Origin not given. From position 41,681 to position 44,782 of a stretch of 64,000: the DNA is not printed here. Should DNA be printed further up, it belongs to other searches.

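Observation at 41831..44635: HEAT-repeat::PilT fusion ATPase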

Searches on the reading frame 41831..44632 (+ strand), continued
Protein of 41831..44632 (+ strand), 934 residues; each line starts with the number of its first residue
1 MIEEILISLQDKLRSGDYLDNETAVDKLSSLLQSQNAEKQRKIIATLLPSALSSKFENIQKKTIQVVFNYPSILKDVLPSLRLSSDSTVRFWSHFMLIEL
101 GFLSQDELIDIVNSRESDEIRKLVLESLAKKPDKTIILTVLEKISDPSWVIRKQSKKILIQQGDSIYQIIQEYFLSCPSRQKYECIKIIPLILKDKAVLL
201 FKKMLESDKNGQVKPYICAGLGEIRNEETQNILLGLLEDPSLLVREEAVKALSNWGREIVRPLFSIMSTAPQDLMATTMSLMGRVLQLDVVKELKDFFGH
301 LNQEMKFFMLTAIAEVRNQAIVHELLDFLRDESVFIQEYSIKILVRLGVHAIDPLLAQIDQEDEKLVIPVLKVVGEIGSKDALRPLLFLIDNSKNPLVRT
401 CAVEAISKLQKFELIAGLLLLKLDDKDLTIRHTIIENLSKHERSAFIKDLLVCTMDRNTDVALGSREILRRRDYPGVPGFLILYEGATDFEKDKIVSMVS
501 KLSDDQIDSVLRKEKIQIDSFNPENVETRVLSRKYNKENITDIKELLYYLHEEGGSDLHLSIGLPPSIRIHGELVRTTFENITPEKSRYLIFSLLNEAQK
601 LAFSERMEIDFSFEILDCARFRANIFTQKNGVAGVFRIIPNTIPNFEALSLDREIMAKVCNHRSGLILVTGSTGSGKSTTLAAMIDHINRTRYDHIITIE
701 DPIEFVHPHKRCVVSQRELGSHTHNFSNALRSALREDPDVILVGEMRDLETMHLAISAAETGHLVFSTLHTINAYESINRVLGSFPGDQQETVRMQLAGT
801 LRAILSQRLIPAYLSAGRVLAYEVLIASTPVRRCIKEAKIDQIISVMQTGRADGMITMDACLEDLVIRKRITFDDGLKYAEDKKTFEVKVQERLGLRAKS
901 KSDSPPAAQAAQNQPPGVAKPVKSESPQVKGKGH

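Call 17: find_encoding_contigs(protein=P0022, flank=8000, max_places=1)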
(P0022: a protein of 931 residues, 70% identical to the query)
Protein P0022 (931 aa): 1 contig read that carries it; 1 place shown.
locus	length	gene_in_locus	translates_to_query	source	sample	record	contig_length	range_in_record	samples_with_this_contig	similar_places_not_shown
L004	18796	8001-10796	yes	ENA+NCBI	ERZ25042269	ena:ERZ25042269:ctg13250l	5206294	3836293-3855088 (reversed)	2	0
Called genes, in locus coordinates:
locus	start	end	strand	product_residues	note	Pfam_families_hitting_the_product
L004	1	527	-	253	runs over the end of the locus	PF02674:Colicin_V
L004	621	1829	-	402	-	PF02163:Peptidase_M50, PF00595:PDZ (weak), PF13180:PDZ_2, PF17820:PDZ_6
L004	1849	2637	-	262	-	PF01148:CTP_transf_1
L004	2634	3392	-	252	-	PF01255:Prenyltransf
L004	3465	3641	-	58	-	PF00037:Fer4 (weak), PF13237:Fer4_10 (weak), PF14697:Fer4_21, PF12838:Fer4_7, PF13187:Fer4_9 (weak), PF25160:LdpA_Fe-S-bd, PF12797:Fer4_2 (weak), PF00037:Fer4, +5 more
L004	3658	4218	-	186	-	PF01765:RRF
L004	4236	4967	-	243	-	PF00696:AA_kinase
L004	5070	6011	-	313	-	PF22566:UBA_8 (faint), PF00889:EF_TS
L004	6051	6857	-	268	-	PF00318:Ribosomal_S2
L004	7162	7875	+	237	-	PF12728:HTH_17 (weak)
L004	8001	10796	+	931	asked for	PF02985:HEAT (faint), PF13646:HEAT_2 (weak), PF00437:T2SSE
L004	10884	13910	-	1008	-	PF16804:DUF5071 (faint), PF18991:DUF5724 (faint), PF02985:HEAT (faint), PF03130:HEAT_PBS (faint), PF13513:HEAT_EZ (faint), PF13646:HEAT_2, PF00211:Guanylate_cyc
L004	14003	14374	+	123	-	PF09723:Zn_ribbon_8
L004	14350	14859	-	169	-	PF00588:SpoU_methylase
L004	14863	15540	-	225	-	PF13489:Methyltransf_23, PF01209:Ubie_methyltran, PF05175:MTS, PF13847:Methyltransf_31, PF08241:Methyltransf_11, PF08242:Methyltransf_12, PF13649:Methyltransf_25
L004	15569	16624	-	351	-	PF02388:FemAB, PF13480:Acetyltransf_6 (weak)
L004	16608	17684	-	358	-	PF03102:NeuB, PF08666:SAF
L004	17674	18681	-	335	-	PF04321:RmlD_sub_bind, PF05368:NmrA, PF01073:3Beta_HSD, PF01370:Epimerase, PF02719:Polysacc_synt_2, PF07993:NAD_binding_4, PF13460:NAD_binding_10, PF16363:GDP_Man_Dehyd, +1 more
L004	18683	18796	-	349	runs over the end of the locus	PF00571:CBS (weak), PF00483:NTP_transferase, PF12804:NTP_transf_3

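Call 18: find_encoding_contigs(protein=P0049, flank=8000, max_places=1)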
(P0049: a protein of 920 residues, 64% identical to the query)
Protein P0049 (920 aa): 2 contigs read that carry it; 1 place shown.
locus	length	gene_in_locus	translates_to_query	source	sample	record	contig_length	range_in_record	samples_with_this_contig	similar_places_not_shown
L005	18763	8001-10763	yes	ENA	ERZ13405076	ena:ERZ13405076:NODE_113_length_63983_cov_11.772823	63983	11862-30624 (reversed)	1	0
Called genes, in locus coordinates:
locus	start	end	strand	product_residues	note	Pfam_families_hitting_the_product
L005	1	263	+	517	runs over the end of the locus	PF05681:Fumerase, PF05683:Fumerase_C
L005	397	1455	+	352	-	PF00850:Hist_deacetyl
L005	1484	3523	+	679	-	-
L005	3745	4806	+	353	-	PF09412:XendoU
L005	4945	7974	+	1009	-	PF16804:DUF5071 (faint), PF02985:HEAT (faint), PF03130:HEAT_PBS (faint), PF13513:HEAT_EZ (faint), PF13646:HEAT_2, PF00211:Guanylate_cyc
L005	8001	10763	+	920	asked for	PF13646:HEAT_2 (weak), PF02985:HEAT (faint), PF13646:HEAT_2 (weak), PF00437:T2SSE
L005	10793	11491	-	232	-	PF12728:HTH_17 (weak)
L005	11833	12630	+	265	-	PF00318:Ribosomal_S2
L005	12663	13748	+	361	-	PF00889:EF_TS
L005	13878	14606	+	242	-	PF00696:AA_kinase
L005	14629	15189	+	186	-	PF01765:RRF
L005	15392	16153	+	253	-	PF01255:Prenyltransf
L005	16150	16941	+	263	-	PF01148:CTP_transf_1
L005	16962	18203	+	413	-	PF02163:Peptidase_M50, PF17820:PDZ_6 (weak)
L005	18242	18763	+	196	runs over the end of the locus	-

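Call 19: find_encoding_contigs(protein=P0008, flank=8000, max_places=1)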
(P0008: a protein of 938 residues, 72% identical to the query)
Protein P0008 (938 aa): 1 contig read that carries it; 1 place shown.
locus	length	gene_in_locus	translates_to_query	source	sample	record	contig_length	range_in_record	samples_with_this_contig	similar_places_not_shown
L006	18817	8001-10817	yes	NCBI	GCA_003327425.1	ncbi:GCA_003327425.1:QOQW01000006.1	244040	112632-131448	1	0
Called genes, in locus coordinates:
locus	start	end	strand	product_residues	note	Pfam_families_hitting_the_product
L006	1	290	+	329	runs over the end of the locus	PF04307:YdjM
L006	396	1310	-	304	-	PF02674:Colicin_V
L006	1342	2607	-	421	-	PF02163:Peptidase_M50, PF00595:PDZ (weak), PF13180:PDZ_2 (weak), PF17820:PDZ_6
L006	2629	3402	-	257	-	PF01148:CTP_transf_1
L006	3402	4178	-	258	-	PF01255:Prenyltransf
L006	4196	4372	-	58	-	PF00037:Fer4, PF12797:Fer4_2 (faint), PF13237:Fer4_10, PF12838:Fer4_7 (weak), PF13187:Fer4_9 (weak), PF25160:LdpA_Fe-S-bd, PF00037:Fer4, PF12837:Fer4_6 (weak), +5 more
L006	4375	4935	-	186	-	PF01765:RRF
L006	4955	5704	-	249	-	PF00696:AA_kinase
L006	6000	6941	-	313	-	PF00889:EF_TS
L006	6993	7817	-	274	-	PF00318:Ribosomal_S2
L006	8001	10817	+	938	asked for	PF02985:HEAT (faint), PF13646:HEAT_2, PF00437:T2SSE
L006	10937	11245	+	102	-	-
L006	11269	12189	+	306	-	PF01545:Cation_efflux, PF16916:ZT_dimer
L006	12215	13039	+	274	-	PF07238:PilZ (faint)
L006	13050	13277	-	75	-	-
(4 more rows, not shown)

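Call 25: predict_structure(alignment_id=A1)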
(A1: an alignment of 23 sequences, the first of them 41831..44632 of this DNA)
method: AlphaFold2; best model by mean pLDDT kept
length: 934 residues; sequences in the alignment: 23
mean_pLDDT: 78.1   pTM: 0.46
mean pLDDT of the five models: 78.1, 72.8, 69.5, 68.4, 64.1
residues with pLDDT >= 90: 300; 70-90: 402; 50-70: 118; < 50: 114
segments of 3 or more residues with pLDDT < 50: 527-545, 570-576, 672-677, 700-736, 897-934
pLDDT, mean of each block of 10 residues (from residue 1): 87 88 92 90 93 91 93 92 90 94 93 91 94 92 91 94 91 89 92 89 87 89 90 91 90 90 87 90 92 89 90 90 91 91 91 88 85 91 89 89 90 79 90 92 88 89 92 88 87 84 84 85 56 34 49 55 57 48 70 73 69 54 65 62 61 82 82 50 68 54 35 35 41 50 64 74 78 81 78 86 83 68 84 88 80 81 87 87 86 65 33 32 33 29
secondary structure, 60 per line:
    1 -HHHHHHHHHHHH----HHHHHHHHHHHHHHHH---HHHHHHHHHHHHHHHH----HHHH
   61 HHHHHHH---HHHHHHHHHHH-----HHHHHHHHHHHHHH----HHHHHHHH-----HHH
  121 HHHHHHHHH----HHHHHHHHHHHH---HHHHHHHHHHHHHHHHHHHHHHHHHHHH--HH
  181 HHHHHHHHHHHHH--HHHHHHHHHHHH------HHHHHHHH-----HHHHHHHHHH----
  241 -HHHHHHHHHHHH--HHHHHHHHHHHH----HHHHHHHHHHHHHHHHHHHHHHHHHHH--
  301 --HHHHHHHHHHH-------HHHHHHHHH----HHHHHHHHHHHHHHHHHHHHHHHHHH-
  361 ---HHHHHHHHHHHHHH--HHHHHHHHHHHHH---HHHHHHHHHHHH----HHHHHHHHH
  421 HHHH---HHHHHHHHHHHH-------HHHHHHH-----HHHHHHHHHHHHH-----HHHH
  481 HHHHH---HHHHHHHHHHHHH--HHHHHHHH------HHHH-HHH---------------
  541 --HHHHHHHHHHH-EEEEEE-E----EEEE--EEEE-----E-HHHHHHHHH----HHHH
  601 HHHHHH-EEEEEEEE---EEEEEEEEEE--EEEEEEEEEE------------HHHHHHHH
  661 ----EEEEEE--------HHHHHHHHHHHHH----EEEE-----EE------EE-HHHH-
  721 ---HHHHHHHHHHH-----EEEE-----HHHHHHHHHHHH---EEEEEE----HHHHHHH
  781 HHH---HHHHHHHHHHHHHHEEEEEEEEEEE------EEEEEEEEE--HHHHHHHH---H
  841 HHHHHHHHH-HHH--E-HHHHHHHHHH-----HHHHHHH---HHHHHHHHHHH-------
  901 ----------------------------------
elements in order (helices of 4 or more, strands of 3 or more residues): H2-13 H18-33 H37-52 H57-67 H71-81 H87-100 H105-112 H118-129 H134-145 H149-176 H179-193 H196-207 H214-221 H227-236 H242-253 H256-267 H272-298 H303-313 H321-329 H334-359 H364-377 H380-392 H396-407 H412-424 H428-439 H447-453 H459-471 H477-485 H489-501 H504-511 H518-521 H543-553 E555-560 E567-570 E573-576 H584-592 H597-606 E608-615 E619-628 E631-640 H653-660 E665-670 H679-691 E696-699 H716-719 H724-734 E740-743 H749-760 E764-769 H774-783 H787-800 E801-811 E818-826 H829-836 H840-849 H858-867 H873-879 H883-893

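Call 29: find_homologous_proteins(query=P0055, max_evalue=1e-10)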
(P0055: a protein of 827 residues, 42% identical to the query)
Query P0055 (827 aa): 64 proteins with E <= 1e-10 among 8000 candidates.
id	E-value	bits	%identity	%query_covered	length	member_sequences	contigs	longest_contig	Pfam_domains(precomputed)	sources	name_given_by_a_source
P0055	0.0e+0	1836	100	100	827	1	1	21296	PF00437.27,PF02985.29,PF03130.23,PF13401.13,PF13646.13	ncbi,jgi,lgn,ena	-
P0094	0.0e+0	1271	68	100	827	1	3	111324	PF00437.27,PF02985.29,PF03130.23,PF13646.13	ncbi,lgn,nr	ncbi:PilT/PilU family type 4a pilus ATPase [bacterium]|nr:PilT/PilU family type 4a pilus ATPase [bac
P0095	0.0e+0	1078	58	100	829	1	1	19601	PF00514.30,PF00437.27,PF02985.29,PF03130.23,PF13401.13,PF13646.13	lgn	-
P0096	0.0e+0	1072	58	100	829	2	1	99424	PF00437.27,PF02985.29,PF03130.23,PF13401.13,PF13513.13,PF13646.13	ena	-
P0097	0.0e+0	1071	58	100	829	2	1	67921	PF00437.27,PF02985.29,PF03130.23,PF13401.13,PF13646.13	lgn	-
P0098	0.0e+0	1066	58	100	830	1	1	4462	PF00437.27,PF02985.29,PF03130.23,PF13401.13,PF13646.13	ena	-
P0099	0.0e+0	1060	57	100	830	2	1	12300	PF00437.27,PF02985.29,PF03130.23,PF13401.13,PF13646.13,PF13191.13,PF15787.12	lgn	-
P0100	0.0e+0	1041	57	100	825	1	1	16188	PF00514.30,PF00437.27,PF02985.29,PF03130.23,PF13401.13,PF13646.13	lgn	-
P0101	0.0e+0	1024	56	98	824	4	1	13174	PF00437.27,PF02985.29,PF03130.23,PF13401.13,PF13513.13,PF13646.13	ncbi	-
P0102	4.9e-298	1009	55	98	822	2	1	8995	PF00437.27,PF02985.29,PF03130.23,PF13401.13,PF13513.13,PF13646.13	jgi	jgi:twitching motility protein PilT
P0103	9.9e-145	502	35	97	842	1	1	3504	PF21581.4,PF00514.30,PF00437.27,PF02985.29,PF03130.23,PF13401.13,PF13513.13,PF13646.13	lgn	-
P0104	5.8e-144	500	35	97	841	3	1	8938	PF00437.27,PF02985.29,PF03130.23,PF13401.13,PF13513.13,PF13646.13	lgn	-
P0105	3.7e-140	487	36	98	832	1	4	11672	PF00437.27,PF02985.29,PF03130.23,PF13401.13,PF13646.13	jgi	jgi:twitching motility protein PilT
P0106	3.9e-138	480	34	97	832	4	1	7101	PF00437.27,PF02985.29,PF03130.23,PF13401.13,PF13513.13,PF13646.13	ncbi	-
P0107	8.0e-132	460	34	98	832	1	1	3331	PF00437.27,PF02985.29,PF03130.23,PF27207.1,PF13401.13,PF13513.13,PF13646.13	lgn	-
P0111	1.6e-122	429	34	95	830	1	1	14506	PF00437.27,PF02985.29,PF03130.23,PF13401.13,PF13513.13,PF13646.13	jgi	-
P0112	6.9e-86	308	41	45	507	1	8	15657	PF05157.21,PF00437.27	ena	-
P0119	1.9e-25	108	32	34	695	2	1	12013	PF05157.21,PF00437.27,PF00072.31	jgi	-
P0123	9.5e-22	96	41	17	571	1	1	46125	PF05157.21,PF00437.27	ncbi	-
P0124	1.2e-21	95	32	28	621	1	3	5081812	PF05157.21,PF00437.27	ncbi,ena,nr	nr:GspE/PulE family protein [uncultured Desulfobulbus sp.]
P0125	1.9e-21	95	47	16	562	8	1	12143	PF05157.21,PF00437.27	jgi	jgi:type II secretory ATPase GspE/PulE/Tfp pilus assembly ATPase PilB-like protein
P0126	2.2e-21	94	32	28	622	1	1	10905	PF05157.21,PF00437.27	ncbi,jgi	-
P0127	1.3e-20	92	32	28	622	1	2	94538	PF05157.21,PF00437.27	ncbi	ncbi:MAG: GspE/PulE family protein [Desulfobulbus sp.]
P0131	1.8e-19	88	32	28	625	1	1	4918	PF05157.21,PF00437.27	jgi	-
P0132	3.0e-19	87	31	28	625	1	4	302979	PF05157.21,PF00437.27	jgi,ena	jgi:type IV pilus assembly protein PilB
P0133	8.4e-19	86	33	29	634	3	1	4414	PF05157.21,PF00437.27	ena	-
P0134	2.1e-18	85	35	21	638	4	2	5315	PF05157.21,PF00437.27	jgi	jgi:type IV pilus assembly protein PilB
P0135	3.4e-18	84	43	16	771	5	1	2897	PF05157.21,PF13185.13,PF00437.27,PF01590.33,PF13492.13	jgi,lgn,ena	-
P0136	8.4e-18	83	34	24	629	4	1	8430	PF05157.21,PF00437.27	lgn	-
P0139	6.3e-17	80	30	31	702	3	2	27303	PF05157.21,PF00437.27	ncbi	-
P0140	1.3e-16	79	32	28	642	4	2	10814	PF05157.21,PF00437.27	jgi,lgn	-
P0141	1.4e-16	79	31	31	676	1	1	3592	PF05157.21,PF00437.27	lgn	-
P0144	3.5e-16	77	31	26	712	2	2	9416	PF05157.21,PF00437.27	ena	-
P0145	1.3e-15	75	43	14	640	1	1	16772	PF05157.21,PF00437.27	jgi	jgi:type IV pilus assembly protein PilB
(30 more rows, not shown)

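Call 31: list_cluster_members(proteins=[P0094, P0101, P0106, P0055, P0015, P0054])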
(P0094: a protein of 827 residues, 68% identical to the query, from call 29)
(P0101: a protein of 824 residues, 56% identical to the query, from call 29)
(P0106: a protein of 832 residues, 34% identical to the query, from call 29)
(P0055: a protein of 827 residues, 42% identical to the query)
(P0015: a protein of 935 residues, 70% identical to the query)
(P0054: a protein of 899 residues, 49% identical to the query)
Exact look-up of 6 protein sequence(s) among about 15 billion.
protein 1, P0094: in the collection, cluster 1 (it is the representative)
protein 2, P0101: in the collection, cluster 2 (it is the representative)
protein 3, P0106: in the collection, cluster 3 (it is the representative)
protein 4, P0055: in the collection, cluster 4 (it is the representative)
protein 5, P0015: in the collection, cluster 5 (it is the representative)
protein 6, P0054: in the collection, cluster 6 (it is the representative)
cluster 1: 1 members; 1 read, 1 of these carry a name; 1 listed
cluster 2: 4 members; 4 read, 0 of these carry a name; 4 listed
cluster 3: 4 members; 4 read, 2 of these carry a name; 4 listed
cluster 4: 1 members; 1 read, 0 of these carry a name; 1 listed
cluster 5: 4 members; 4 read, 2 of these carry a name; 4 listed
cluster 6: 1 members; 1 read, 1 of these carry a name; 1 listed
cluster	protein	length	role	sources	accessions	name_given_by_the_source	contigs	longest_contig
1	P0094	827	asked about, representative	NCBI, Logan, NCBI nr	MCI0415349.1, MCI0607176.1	PilT/PilU family type 4a pilus ATPase [bacterium]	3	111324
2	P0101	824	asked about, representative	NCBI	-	-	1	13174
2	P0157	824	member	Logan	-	-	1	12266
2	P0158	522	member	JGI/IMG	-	-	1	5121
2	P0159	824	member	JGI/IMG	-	-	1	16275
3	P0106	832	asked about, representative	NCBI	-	-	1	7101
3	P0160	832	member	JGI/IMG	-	twitching motility protein PilT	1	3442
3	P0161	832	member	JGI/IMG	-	twitching motility protein PilT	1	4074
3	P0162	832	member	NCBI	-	-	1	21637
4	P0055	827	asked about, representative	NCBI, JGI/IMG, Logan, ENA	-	-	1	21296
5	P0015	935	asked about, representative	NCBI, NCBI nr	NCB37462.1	MAG: PilT/PilU family type 4a pilus ATPase [Erysipelotrichia bacterium] | PilT/PilU family type 4a pilus ATPase [Erysipelotrichia bacterium]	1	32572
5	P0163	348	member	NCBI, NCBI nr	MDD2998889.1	MAG: HEAT repeat domain-containing protein, partial [Candidatus Riflebacteria bacterium] | HEAT repeat domain-containing protein [Candidatus Riflebacteria bacterium]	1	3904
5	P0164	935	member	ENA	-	-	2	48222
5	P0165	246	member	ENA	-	-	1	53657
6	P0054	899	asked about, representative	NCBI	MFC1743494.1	PilT/PilU family type 4a pilus ATPase [Candidatus Riflebacteria bacterium]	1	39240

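Call 44: find_encoding_contigs(protein=P0096, flank=8000, max_places=1)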
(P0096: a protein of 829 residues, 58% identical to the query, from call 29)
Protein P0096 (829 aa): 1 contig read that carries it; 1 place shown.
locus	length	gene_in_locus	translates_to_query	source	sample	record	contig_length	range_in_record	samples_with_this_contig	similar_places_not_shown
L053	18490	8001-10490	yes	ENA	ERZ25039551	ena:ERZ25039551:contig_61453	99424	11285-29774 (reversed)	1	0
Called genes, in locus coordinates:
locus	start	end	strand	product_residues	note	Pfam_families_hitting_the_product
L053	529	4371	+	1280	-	-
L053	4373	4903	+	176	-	-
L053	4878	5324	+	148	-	PF07963:N_methyl (weak)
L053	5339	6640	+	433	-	-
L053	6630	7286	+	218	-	-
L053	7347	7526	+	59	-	-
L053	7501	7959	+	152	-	PF05345:He_PIG (weak)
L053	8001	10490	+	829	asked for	PF02985:HEAT (faint), PF13513:HEAT_EZ (faint), PF13646:HEAT_2, PF03130:HEAT_PBS (faint), PF13646:HEAT_2, PF00437:T2SSE, PF13401:AAA_22 (weak)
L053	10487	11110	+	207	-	PF00437:T2SSE, PF25199:nSTAND_NTPase5 (weak), PF13555:AAA_29 (weak)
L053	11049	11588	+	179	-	PF00437:T2SSE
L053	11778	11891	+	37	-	-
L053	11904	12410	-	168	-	-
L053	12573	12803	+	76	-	PF20106:DUF6496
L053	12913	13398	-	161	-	PF00072:Response_reg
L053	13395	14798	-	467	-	PF00989:PAS, PF08448:PAS_4, PF13426:PAS_9, PF08447:PAS_3, PF00989:PAS, PF08448:PAS_4, PF13426:PAS_9, PF07536:HWE_HK, +4 more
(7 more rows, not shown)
